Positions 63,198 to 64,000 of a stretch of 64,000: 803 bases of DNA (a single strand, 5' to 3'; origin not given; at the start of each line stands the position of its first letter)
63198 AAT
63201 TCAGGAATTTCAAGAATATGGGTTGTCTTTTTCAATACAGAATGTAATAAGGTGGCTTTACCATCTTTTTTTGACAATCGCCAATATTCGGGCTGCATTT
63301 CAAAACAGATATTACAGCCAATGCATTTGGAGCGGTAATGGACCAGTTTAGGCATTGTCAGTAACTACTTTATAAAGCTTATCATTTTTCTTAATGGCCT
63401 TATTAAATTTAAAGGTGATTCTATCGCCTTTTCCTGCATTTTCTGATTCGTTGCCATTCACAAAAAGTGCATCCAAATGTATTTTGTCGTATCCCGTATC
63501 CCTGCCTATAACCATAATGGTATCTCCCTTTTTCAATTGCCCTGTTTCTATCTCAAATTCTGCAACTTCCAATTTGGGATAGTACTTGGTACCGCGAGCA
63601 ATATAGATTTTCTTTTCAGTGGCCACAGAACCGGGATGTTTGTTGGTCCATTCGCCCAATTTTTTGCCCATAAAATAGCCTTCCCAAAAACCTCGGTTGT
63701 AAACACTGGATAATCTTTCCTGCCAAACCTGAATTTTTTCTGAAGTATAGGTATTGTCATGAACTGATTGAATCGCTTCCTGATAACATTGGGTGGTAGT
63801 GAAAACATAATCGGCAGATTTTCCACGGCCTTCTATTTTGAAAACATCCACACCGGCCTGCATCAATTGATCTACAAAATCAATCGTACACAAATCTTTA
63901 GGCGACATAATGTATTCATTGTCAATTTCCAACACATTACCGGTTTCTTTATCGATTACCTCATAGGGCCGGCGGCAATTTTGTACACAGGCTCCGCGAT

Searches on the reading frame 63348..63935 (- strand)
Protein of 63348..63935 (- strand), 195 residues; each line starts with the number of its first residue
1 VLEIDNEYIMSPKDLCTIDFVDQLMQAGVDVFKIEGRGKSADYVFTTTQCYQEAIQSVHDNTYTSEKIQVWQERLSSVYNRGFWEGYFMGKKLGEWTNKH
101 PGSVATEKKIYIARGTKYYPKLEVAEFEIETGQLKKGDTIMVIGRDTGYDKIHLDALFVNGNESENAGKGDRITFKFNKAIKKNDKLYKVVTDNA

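Call 73: search_protein_families(library=pfam, proteins=[window:63348-63935:-], max_evalue=0.00001)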
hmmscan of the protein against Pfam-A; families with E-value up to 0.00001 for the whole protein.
window:63348-63935:- (195 aa): 1 family
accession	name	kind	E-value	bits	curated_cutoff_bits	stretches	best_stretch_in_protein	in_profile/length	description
PF01136.24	Peptidase_U32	-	1.5e-24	87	22.4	1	6-92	146-231/233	Peptidase family U32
